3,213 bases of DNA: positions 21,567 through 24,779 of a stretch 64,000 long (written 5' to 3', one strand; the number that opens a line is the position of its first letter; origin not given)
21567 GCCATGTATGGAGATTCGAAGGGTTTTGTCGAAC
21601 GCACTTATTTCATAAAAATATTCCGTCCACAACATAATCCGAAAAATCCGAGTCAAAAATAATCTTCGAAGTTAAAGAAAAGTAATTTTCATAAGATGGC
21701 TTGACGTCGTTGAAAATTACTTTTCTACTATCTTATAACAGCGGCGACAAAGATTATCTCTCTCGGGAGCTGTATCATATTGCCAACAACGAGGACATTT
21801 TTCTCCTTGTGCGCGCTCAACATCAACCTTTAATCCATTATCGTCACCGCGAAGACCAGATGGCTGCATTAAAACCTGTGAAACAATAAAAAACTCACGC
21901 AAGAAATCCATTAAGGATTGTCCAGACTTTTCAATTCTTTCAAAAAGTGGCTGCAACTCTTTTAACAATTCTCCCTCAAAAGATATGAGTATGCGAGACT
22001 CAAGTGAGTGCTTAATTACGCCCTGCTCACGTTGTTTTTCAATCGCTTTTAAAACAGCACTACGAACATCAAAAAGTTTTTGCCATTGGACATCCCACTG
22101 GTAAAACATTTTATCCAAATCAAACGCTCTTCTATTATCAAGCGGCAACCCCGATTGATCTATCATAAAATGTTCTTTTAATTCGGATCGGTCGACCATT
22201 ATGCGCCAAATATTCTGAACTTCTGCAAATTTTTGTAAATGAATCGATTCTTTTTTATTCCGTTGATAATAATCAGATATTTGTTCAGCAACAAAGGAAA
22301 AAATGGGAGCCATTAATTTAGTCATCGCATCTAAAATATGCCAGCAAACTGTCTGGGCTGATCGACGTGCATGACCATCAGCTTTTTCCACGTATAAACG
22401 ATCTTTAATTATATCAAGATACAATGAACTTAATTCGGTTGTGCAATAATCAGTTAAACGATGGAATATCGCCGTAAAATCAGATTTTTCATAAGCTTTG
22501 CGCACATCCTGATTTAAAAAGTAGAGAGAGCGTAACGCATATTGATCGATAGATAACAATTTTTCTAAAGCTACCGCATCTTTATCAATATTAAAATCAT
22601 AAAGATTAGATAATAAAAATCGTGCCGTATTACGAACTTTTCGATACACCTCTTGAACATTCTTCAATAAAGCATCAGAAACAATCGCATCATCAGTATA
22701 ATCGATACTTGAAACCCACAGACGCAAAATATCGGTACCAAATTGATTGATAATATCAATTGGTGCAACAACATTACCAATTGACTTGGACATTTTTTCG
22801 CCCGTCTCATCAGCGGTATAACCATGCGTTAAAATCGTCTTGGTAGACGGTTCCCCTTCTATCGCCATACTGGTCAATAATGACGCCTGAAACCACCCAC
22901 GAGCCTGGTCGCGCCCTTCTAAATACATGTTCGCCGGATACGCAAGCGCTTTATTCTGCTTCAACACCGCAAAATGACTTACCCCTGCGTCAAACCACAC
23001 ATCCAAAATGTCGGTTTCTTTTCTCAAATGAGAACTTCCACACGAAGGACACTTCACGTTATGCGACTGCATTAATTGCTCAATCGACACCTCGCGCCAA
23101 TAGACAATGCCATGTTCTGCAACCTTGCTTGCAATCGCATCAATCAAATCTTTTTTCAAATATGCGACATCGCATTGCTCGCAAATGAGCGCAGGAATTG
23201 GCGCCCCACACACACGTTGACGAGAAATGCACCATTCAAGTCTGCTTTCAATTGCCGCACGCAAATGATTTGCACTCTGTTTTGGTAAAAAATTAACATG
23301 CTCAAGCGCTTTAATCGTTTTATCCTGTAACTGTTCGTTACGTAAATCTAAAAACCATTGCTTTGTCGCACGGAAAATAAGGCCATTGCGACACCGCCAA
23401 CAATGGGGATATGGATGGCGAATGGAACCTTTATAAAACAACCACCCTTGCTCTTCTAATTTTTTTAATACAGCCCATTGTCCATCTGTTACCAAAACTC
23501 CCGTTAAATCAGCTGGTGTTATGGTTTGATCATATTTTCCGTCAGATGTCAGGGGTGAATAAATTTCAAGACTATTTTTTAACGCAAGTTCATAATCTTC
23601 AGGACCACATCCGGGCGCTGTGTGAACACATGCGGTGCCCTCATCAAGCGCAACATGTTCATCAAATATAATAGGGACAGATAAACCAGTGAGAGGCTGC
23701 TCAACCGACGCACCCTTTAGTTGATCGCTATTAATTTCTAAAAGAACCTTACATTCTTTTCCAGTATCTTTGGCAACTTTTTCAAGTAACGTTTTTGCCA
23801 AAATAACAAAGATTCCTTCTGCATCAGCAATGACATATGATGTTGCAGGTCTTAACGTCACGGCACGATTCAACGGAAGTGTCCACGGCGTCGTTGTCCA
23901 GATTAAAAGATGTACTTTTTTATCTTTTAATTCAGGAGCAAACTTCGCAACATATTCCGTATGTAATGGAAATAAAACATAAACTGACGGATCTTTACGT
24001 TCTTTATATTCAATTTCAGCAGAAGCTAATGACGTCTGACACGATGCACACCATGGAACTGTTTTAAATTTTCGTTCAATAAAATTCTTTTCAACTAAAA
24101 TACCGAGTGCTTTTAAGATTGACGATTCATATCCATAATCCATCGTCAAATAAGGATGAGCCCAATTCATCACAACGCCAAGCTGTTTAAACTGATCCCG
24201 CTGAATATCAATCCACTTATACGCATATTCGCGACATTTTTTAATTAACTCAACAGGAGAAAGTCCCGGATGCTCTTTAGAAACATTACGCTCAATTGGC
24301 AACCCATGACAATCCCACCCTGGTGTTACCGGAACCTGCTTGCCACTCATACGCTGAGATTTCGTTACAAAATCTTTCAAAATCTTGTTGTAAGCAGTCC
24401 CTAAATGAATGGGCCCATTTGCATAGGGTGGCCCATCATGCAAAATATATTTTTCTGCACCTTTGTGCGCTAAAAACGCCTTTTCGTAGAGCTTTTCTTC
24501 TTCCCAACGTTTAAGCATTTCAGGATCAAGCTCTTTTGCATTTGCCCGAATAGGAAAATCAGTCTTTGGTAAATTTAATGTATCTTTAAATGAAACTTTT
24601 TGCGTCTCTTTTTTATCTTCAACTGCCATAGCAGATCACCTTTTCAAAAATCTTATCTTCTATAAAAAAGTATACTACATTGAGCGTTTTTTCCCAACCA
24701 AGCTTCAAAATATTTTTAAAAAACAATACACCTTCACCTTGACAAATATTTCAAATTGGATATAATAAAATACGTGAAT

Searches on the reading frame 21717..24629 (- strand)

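Call 77: search_protein_families(library=pfam, proteins=[window:21717-24629:-], max_evalue=0.00001)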
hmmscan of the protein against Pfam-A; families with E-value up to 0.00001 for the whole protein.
window:21717-24629:- (970 aa): 4 families
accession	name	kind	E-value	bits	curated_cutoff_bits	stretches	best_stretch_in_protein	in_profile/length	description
PF00133.28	tRNA-synt_1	-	2.9e-117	392.4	22.7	1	38-648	2-411/414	tRNA synthetases class I (I, L, M and V)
PF08264.19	Anticodon_1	-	2.6e-23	83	25.1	1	695-881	1-147/148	Anticodon-binding domain of tRNA ligase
PF09334.17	tRNA-synt_1g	-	3.7e-22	79.1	20.1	1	68-206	8-135/391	tRNA synthetases class I (M)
PF01406.26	tRNA-synt_1e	-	9.8e-06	25.6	27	0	572-658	214-299/301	tRNA synthetases class I (C) catalytic domain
